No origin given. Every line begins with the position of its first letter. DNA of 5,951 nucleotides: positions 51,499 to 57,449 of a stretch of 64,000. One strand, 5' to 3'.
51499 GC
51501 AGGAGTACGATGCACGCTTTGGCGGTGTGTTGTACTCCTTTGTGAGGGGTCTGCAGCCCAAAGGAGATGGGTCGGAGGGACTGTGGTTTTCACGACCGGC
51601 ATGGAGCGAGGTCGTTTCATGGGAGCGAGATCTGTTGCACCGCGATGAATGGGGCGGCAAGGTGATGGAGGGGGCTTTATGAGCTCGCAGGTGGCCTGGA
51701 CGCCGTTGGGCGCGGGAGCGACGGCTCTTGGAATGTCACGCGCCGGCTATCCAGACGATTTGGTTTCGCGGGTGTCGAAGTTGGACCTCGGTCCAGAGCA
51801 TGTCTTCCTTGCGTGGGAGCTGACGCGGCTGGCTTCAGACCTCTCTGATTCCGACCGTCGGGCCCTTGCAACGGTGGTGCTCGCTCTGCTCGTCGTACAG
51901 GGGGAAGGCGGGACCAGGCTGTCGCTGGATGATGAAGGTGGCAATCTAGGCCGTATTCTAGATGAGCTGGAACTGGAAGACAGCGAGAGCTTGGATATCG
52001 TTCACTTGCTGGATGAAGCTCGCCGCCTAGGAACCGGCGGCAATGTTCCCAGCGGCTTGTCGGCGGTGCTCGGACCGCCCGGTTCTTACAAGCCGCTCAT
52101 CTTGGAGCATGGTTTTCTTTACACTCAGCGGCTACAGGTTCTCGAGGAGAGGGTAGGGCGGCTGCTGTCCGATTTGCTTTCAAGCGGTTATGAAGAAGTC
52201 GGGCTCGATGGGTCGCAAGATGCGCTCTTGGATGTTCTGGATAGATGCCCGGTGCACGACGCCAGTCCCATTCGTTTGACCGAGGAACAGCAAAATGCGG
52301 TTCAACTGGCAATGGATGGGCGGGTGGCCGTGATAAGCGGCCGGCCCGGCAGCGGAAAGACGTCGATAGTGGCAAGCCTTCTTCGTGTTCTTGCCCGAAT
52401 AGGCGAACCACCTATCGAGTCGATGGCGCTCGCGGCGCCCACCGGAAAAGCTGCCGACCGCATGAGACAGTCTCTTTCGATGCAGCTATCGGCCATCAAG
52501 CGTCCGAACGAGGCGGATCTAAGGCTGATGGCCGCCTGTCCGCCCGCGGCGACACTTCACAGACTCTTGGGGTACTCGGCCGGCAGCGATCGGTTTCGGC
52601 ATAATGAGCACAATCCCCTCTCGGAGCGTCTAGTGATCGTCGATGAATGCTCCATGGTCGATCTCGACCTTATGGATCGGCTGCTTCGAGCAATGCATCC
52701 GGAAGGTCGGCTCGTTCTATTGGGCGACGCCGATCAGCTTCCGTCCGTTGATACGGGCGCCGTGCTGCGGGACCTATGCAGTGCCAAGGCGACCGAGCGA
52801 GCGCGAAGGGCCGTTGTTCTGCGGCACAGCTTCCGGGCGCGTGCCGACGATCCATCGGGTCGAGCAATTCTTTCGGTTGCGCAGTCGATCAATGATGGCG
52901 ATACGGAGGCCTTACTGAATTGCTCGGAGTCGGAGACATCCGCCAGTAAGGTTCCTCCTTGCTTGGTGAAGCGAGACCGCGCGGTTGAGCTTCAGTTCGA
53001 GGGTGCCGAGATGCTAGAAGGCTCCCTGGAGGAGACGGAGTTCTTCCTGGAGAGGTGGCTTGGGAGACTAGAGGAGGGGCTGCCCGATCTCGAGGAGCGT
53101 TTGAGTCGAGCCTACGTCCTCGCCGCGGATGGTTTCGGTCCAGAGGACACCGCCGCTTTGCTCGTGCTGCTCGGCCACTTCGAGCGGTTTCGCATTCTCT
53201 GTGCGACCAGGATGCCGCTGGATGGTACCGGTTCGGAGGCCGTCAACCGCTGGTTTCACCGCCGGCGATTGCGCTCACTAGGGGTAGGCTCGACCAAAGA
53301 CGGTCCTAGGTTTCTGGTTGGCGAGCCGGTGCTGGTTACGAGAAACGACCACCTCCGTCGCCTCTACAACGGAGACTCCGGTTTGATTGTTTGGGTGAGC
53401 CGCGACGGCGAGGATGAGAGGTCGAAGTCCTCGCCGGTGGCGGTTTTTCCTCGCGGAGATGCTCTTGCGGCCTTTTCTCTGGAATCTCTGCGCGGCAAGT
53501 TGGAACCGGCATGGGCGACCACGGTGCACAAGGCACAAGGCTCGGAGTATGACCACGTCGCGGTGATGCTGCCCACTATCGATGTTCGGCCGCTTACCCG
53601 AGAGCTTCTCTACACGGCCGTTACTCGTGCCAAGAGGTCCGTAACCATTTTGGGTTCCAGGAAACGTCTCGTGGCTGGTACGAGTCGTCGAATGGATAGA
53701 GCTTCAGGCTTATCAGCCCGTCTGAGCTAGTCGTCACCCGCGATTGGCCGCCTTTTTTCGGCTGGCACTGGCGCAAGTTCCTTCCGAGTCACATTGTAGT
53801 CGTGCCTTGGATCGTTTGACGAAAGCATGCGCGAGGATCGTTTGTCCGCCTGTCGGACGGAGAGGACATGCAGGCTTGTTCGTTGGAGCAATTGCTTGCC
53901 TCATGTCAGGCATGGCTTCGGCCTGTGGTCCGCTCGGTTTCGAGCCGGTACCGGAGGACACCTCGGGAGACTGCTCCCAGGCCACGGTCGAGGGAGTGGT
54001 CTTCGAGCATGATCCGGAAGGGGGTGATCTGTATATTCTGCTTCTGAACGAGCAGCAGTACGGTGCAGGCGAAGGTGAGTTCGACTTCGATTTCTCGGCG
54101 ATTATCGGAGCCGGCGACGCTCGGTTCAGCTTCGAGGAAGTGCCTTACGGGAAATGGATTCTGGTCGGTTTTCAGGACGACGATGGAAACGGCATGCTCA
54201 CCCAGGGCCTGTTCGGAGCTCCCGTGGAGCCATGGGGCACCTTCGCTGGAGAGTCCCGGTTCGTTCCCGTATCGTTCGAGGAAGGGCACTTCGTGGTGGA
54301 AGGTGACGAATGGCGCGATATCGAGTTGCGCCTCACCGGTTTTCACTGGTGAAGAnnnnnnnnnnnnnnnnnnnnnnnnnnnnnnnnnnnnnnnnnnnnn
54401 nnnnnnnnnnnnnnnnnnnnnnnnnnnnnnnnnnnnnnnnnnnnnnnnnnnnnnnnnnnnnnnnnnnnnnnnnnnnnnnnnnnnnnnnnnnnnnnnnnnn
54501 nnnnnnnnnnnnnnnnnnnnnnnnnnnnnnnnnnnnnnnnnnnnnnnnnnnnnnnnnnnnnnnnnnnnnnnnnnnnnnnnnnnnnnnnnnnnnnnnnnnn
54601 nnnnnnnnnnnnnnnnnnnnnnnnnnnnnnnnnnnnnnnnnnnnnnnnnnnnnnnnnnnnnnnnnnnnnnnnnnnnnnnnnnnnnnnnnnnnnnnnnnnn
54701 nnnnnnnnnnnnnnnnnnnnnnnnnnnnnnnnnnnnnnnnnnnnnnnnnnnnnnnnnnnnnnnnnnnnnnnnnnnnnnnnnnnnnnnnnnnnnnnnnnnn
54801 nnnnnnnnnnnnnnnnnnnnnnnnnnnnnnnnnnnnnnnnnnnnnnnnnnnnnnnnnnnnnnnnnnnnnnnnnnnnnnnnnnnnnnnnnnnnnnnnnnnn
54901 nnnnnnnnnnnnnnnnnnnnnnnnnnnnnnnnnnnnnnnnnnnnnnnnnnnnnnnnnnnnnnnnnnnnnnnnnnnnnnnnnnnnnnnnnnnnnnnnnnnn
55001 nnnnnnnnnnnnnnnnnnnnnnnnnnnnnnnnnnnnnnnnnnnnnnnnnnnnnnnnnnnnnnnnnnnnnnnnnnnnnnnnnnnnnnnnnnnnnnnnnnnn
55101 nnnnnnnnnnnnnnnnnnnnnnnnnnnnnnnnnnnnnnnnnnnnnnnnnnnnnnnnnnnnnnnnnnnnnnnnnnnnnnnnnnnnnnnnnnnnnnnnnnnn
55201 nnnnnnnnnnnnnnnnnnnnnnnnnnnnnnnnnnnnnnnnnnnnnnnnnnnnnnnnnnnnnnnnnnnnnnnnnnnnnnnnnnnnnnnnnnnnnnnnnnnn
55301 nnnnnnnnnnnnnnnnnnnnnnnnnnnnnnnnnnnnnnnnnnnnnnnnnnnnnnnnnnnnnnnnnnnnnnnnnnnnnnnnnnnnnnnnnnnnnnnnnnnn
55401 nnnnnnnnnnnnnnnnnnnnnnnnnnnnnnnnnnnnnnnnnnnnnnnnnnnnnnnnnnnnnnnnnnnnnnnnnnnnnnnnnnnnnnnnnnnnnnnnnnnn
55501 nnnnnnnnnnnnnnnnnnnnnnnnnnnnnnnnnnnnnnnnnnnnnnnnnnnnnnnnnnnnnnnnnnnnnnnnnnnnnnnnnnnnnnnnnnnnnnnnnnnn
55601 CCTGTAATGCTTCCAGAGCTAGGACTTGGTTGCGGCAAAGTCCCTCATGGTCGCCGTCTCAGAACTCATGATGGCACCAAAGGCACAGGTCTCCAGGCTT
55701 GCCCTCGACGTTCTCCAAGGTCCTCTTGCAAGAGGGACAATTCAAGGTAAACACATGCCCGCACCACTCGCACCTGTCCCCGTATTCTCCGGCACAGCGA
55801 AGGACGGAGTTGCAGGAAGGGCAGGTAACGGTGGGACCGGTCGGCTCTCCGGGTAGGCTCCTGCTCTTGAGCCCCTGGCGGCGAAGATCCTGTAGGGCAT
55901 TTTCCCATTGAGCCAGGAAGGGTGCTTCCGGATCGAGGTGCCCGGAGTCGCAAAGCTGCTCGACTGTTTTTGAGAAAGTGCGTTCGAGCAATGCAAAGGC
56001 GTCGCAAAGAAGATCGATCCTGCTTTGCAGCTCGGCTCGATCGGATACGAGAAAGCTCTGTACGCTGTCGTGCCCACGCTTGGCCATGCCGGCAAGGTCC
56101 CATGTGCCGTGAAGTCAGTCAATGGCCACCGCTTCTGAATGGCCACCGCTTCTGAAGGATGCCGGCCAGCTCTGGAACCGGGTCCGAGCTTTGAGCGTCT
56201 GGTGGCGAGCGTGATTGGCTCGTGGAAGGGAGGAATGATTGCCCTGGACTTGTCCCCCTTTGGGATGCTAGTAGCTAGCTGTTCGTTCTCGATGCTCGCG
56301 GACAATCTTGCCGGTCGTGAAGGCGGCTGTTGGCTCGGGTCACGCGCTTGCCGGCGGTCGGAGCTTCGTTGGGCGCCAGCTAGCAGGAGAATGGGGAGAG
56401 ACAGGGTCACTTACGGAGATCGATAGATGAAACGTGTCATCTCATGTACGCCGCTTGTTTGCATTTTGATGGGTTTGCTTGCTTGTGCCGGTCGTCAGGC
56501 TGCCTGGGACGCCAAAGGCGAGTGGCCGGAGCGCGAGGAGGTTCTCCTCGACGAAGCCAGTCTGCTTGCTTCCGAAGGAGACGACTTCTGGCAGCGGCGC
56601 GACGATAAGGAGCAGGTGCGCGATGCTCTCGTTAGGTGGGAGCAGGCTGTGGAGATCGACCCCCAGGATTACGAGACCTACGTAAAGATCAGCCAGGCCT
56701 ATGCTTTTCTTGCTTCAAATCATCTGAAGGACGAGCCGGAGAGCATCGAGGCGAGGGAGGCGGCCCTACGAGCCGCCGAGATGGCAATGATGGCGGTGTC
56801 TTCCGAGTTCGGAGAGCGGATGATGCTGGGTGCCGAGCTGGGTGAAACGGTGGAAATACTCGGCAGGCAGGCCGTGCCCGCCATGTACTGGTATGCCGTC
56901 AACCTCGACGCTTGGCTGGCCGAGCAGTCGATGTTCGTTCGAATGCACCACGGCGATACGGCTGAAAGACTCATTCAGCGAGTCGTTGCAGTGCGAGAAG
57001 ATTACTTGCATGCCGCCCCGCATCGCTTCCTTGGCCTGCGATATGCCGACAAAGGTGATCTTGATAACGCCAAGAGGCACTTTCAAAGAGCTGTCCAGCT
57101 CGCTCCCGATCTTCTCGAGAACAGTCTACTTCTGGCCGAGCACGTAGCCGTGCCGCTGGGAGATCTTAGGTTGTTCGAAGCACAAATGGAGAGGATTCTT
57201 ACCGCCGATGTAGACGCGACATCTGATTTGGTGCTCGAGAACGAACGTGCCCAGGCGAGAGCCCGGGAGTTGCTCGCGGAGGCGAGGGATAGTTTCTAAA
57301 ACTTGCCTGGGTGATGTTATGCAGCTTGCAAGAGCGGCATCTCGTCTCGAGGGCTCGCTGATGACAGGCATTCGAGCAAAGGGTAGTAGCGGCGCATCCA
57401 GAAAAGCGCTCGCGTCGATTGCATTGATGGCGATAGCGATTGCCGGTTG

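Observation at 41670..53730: recC and recB are separated by a two-gene insert (CxxC hypothetical + B12-binding radical SAM) where E. coli carries ptrA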

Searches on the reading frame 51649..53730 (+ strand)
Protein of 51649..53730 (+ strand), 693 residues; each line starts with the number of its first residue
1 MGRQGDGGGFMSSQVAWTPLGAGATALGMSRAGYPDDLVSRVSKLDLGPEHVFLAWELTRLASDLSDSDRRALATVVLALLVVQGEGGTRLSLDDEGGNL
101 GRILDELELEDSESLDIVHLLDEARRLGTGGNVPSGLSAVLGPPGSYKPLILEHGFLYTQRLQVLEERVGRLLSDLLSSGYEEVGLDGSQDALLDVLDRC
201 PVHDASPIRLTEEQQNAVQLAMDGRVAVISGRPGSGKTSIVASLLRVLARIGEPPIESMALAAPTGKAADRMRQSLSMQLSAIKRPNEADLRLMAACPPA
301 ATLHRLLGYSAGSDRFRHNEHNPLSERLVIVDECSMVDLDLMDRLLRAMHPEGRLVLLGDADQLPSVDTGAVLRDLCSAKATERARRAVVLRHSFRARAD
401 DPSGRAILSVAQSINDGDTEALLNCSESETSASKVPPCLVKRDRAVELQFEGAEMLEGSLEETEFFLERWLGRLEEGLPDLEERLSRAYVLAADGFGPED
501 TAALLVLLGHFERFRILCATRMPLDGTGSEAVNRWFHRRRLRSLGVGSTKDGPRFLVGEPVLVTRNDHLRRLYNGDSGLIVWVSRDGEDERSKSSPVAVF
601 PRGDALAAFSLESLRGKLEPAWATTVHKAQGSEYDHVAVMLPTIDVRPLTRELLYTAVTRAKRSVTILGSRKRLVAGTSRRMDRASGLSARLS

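Call 3: search_protein_families(library=pfam, proteins=[window:51649-53730:+], max_evalue=0.01)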
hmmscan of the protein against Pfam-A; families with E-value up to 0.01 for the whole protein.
window:51649-53730:+ (693 aa): 12 families
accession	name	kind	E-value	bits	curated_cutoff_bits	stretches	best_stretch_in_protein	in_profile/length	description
PF13245.12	AAA_19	-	7e-35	120.6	25.1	1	214-367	1-132/134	AAA domain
PF13604.12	AAA_30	-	1.3e-30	107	27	1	210-423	2-177/191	AAA domain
PF13538.12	UvrD_C_2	-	1.3e-15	57.5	27.4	1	620-667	1-51/52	UvrD-like helicase C-terminal domain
PF01443.25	Viral_helicase1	-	1.7e-14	54.6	21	1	583-668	144-227/228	Viral superfamily 1 RNA helicase core domain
PF13086.12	AAA_11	-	6.5e-09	36.4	27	1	210-278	2-74/257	AAA domain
PF00580.27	UvrD-helicase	-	1.4e-05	25.4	23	1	210-280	1-69/271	UvrD/REP helicase N-terminal domain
PF05127.21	NAT10_TcmA_helicase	-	3.9e-05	24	22.7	1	228-349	1-113/176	RNA cytidine acetyltransferase NAT10/TcmA, helicase domain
PF18335.7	SH3_13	-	0.00011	22.4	41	1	552-586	23-55/65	ATP-dependent RecD-like DNA helicase SH3 domain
PF20720.3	nSTAND3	-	0.00032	20.9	27.2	1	211-250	4-43/155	Novel STAND NTPase 3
PF13191.12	AAA_16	-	0.00078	20.4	32.6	1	222-380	20-159/167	AAA ATPase domain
PF13401.12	AAA_22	-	0.0026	18.5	27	0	224-346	5-105/130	AAA domain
PF00270.35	DEAD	-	0.0068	16.6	26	0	211-277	1-66/167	DEAD/DEAH box helicase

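Call 4: search_protein_families(library=ncbifam, proteins=[window:51649-53730:+], max_evalue=0.01)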
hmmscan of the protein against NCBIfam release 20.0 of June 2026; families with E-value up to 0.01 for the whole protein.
window:51649-53730:+ (693 aa): 13 families
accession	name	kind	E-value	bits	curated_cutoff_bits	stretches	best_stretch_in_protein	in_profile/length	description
TIGR01447.1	recD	equivalog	2.2e-96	323.8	310.15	1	61-692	20-597/597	exodeoxyribonuclease V subunit alpha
NF008127.0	PRK10875.1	equivalog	3.9e-81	273.4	671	2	148-380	104-324/619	exodeoxyribonuclease V subunit alpha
TIGR01448.2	helicase_RecD2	equivalog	9.9e-77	258.7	500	2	156-424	269-499/713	SF1B family DNA helicase RecD2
TIGR02768.1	TraA_Ti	equivalog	4.6e-20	71.5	590.45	3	325-376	446-498/751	Ti-type conjugative transfer relaxase TraA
NF010402.0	PRK13826.1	subfamily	3.1e-10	38.6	1317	1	617-670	689-739/1102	Dtr system oriT relaxase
NF010464.0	PRK13889.1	subfamily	1.5e-07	29.7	1015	1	328-378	436-487/992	conjugal transfer relaxase TraA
TIGR02760.1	TraI_TIGR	equivalog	1.2e-06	26.2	929.85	1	209-375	1019-1163/1960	conjugative transfer relaxase/helicase TraI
NF010263.0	PRK13709.1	equivalog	1.4e-05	22.6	2212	1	319-374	1057-1113/1752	conjugative transfer relaxase/helicase TraI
TIGR01075.1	uvrD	equivalog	0.00089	17.6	1144.45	1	210-285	5-78/715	DNA helicase II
NF040671.1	PLuB_AAA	exception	0.001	16.5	999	1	193-253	800-860/1256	PLuB system helicase-like protein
TIGR01074.1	rep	equivalog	0.002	16.5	951.45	0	209-281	1-71/668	DNA helicase Rep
NF008276.0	PRK11054.1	equivalog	0.0036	15.8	543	0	210-281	197-266/684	DNA helicase IV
TIGR00376.1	TIGR00376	hypoth_equivalog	0.0046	15.4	348.9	0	209-273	158-219/639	IGHMBP2 family helicase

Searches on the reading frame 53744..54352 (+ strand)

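Call 3: search_protein_families(library=pfam, proteins=[window:53744-54352:+], max_evalue=0.01)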
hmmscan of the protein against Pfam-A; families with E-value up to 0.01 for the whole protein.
window:53744-54352:+ (202 aa): 1 family
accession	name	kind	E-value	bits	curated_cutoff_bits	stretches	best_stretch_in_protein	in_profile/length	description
PF09912.14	DUF2141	-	4.7e-08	33.4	24.4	1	94-188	11-107/112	Uncharacterized protein conserved in bacteria (DUF2141)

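Call 4: search_protein_families(library=ncbifam, proteins=[window:53744-54352:+], max_evalue=0.01)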
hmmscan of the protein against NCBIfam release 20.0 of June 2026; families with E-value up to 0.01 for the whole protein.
window:53744-54352:+ (202 aa): 0 families

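Call 72: search_protein_families(library=padloc, proteins=[window:53744-54349:+], max_evalue=0.01)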
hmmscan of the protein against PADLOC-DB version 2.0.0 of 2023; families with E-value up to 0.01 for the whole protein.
window:53744-54349:+ (202 aa): 0 families

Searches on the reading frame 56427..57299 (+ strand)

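Call 21: search_protein_families(library=pfam, proteins=[window:56427-57299:+], max_evalue=0.001)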
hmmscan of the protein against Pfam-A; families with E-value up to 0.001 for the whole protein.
window:56427-57299:+ (290 aa): 5 families
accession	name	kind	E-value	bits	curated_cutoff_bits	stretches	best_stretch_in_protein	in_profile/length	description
PF16811.11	TAtT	-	5.2e-23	82.1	26.5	1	106-290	67-263/263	TRAP transporter T-component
PF13414.12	TPR_11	-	1e-07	31.9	26.8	0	61-92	7-38/42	TPR repeat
PF07719.23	TPR_2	-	2.4e-05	24.5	27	1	198-228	3-33/34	Tetratricopeptide repeat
PF13181.12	TPR_8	-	4.9e-05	23.6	25.7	0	203-228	8-33/34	Tetratricopeptide repeat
PF00515.34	TPR_1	-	9.7e-05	22.5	27.8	0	206-228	11-33/34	Tetratricopeptide repeat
